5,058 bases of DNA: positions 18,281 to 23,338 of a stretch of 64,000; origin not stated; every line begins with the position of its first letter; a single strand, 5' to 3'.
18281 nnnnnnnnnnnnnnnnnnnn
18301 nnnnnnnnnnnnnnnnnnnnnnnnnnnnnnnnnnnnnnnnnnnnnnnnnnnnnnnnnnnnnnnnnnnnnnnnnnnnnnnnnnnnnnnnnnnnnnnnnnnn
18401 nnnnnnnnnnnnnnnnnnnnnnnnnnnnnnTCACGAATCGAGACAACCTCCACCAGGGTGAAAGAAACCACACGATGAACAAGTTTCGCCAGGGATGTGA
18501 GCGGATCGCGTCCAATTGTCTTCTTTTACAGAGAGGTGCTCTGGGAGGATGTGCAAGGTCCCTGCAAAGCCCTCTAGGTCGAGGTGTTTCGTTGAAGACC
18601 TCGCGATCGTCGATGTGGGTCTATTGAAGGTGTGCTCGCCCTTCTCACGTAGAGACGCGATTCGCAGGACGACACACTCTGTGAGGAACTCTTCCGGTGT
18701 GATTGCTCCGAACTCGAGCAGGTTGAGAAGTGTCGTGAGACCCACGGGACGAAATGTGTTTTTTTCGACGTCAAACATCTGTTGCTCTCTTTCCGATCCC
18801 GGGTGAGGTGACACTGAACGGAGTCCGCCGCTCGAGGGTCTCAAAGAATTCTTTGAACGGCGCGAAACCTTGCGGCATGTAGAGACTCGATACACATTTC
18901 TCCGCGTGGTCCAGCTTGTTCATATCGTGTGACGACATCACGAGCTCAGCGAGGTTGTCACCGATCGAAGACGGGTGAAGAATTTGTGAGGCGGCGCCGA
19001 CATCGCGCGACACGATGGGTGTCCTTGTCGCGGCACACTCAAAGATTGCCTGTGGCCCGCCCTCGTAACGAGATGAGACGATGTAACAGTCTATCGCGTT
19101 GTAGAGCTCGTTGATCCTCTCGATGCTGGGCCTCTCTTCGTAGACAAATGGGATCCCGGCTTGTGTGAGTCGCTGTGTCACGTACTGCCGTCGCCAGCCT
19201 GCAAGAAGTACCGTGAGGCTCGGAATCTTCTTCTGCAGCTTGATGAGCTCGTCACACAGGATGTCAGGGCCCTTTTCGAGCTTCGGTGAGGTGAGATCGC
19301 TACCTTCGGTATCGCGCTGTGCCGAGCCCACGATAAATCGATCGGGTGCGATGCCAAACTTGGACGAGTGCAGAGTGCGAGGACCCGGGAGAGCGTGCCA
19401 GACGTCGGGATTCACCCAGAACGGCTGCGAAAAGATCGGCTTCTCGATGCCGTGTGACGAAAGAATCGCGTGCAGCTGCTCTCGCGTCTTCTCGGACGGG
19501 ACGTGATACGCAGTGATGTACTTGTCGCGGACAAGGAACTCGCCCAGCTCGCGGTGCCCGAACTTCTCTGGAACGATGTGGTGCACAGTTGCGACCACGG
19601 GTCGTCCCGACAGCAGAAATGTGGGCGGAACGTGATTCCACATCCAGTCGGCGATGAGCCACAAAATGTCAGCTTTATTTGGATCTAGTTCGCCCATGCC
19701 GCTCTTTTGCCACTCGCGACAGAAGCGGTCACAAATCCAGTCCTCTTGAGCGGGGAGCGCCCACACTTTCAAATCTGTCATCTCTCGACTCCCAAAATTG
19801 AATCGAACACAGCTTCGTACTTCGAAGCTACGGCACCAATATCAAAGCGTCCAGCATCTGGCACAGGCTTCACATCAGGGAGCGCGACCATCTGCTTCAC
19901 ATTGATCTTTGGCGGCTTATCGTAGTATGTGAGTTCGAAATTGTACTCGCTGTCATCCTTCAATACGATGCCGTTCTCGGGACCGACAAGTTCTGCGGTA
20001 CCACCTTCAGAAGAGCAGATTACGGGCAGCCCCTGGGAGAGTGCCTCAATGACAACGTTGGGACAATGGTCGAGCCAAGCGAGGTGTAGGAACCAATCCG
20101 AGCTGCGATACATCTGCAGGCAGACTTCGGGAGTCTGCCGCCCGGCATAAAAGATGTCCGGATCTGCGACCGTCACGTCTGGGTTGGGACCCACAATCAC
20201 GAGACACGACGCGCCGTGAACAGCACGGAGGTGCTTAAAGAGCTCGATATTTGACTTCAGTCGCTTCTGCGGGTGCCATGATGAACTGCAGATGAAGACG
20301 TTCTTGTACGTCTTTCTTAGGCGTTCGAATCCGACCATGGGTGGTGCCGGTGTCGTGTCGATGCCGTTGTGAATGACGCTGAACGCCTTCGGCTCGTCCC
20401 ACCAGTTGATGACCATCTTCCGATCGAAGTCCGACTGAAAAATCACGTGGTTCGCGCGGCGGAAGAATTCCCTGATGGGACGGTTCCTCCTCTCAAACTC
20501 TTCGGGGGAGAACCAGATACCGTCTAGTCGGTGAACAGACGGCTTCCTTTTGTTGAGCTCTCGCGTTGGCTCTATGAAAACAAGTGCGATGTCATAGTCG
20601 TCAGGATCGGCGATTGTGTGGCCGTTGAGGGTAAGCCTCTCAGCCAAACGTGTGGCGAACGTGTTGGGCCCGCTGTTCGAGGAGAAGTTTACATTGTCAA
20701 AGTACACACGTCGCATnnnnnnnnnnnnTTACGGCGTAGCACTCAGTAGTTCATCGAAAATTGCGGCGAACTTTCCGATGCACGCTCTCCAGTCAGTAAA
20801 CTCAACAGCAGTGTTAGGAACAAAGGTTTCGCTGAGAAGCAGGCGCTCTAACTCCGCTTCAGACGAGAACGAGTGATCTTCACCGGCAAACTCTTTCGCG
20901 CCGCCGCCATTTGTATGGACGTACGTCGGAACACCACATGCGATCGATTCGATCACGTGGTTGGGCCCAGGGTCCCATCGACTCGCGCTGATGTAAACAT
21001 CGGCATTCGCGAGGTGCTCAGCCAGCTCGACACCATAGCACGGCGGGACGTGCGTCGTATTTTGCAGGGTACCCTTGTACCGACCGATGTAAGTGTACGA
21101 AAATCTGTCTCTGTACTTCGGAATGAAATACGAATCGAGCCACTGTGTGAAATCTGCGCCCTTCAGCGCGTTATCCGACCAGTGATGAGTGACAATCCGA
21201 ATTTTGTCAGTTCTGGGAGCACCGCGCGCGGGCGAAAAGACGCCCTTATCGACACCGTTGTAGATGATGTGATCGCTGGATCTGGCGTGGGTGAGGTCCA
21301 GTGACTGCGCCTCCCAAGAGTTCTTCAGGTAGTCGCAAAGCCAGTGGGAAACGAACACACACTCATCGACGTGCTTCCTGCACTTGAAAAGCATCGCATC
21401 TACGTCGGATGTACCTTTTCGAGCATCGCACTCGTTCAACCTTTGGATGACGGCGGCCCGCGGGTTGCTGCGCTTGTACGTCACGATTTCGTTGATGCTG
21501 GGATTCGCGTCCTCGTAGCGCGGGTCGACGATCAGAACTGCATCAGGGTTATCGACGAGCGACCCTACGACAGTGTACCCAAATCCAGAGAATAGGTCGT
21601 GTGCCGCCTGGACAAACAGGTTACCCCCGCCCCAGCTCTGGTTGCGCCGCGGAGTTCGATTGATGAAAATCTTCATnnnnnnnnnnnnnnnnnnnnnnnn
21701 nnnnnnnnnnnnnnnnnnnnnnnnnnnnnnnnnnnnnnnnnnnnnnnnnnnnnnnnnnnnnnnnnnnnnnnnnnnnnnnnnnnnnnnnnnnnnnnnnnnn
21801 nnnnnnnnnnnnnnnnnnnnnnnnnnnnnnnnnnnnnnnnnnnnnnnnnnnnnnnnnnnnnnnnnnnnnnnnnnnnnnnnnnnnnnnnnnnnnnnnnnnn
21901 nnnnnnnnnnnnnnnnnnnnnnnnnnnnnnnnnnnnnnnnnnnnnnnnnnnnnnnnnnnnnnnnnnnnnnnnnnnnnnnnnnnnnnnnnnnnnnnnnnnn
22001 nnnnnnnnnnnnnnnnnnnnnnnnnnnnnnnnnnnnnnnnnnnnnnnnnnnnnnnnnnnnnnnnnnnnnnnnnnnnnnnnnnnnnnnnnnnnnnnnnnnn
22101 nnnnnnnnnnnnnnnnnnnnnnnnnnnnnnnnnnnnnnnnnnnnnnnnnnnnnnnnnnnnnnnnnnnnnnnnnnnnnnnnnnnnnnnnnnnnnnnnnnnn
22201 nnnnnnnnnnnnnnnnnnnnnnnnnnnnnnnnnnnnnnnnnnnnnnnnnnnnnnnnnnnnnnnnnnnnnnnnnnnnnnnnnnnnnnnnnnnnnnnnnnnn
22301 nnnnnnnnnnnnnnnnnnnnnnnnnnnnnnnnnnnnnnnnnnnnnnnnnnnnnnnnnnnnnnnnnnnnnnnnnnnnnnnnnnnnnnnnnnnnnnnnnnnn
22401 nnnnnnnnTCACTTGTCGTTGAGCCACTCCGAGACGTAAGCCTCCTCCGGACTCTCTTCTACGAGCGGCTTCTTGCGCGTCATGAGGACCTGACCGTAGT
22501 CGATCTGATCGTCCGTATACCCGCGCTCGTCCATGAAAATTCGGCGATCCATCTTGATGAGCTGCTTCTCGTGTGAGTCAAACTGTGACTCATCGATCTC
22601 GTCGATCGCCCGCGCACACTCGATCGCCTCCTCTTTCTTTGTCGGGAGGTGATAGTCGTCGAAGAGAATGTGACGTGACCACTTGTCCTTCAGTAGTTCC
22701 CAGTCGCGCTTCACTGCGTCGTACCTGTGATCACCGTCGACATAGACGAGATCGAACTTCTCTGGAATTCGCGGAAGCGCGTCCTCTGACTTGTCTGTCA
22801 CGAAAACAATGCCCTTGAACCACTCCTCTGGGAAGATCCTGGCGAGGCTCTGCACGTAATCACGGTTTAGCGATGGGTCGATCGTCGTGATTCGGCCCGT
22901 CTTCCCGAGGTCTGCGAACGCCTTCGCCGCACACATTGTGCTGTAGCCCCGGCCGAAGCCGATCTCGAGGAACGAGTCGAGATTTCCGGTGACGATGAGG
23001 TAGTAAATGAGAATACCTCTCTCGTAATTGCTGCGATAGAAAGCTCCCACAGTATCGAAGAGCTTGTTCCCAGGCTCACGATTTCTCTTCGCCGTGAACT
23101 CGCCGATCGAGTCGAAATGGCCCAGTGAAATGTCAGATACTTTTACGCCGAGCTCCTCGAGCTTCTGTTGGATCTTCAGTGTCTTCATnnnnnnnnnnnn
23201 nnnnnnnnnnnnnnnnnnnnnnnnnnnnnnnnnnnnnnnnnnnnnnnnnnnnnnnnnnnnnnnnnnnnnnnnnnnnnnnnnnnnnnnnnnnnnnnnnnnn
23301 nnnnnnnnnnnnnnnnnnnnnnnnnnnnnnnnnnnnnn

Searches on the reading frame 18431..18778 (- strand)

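Call 56: search_protein_families(library=pfam, proteins=[window:18431-18778:-], max_evalue=1)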
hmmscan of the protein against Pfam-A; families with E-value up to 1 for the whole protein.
window:18431-18778:- (115 aa): 1 family
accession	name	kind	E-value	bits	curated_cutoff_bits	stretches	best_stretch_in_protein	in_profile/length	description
PF22678.1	Cytochrom_c_NrfB-like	-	0.097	13.6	27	1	83-108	44-69/89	Cytochrome c-type protein NrfB-like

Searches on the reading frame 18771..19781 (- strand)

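Call 11: search_protein_families(library=pfam, proteins=[window:18771-19781:-], max_evalue=0.001)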
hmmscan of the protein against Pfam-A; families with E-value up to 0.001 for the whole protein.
window:18771-19781:- (336 aa): 2 families
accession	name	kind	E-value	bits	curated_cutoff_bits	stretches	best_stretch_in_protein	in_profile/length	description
PF13692.12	Glyco_trans_1_4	-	2.8e-11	44.3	27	1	169-269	14-116/142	Glycosyl transferases group 1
PF00534.26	Glycos_transf_1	-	7.9e-09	35.7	26.4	1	169-269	27-132/172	Glycosyl transferases group 1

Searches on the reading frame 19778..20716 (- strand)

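Call 11: search_protein_families(library=pfam, proteins=[window:19778-20716:-], max_evalue=0.001)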
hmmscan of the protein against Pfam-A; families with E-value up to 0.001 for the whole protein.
window:19778-20716:- (312 aa): 3 families
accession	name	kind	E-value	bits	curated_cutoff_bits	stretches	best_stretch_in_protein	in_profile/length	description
PF00534.26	Glycos_transf_1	-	2.5e-12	47.1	26.4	1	134-255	11-143/172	Glycosyl transferases group 1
PF13692.12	Glyco_trans_1_4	-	1.5e-11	45.2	27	1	140-255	3-127/142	Glycosyl transferases group 1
PF13439.12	Glyco_transf_4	-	1.6e-06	28.7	28.5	1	56-122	95-169/170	Glycosyltransferase Family 4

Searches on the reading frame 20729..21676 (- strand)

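Call 11: search_protein_families(library=pfam, proteins=[window:20729-21676:-], max_evalue=0.001)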
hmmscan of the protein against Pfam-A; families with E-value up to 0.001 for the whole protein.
window:20729-21676:- (315 aa): 2 families
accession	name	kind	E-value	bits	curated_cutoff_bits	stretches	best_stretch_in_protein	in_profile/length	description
PF00534.26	Glycos_transf_1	-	3.6e-06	27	26.4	1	213-267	81-134/172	Glycosyl transferases group 1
PF13692.12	Glyco_trans_1_4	-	8.4e-06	26.5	27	1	216-267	67-120/142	Glycosyl transferases group 1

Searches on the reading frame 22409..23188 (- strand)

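Call 8: search_protein_families(library=pfam, proteins=[window:22409-23188:-], max_evalue=0.01)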
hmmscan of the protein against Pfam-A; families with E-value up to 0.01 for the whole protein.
window:22409-23188:- (259 aa): 2 families
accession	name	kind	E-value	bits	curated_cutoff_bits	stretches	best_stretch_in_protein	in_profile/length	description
PF13578.12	Methyltransf_24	-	1.6e-16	61.5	26.3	1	74-179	1-105/105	Methyltransferase domain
PF01596.23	Methyltransf_3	-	0.00032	20.5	22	1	59-155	34-131/204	O-methyltransferase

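Call 9: search_protein_families(library=phrogs, proteins=[window:22409-23188:-], max_evalue=0.001)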
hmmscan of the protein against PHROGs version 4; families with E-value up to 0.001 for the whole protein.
window:22409-23188:- (259 aa): 2 families
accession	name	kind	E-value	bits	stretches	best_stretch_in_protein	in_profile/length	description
phrog_2675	-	other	1.7e-05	24.4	1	127-196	388-460/599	DNA methyltransferase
phrog_15516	-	other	9e-05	23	1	63-155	50-139/214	methyltransferase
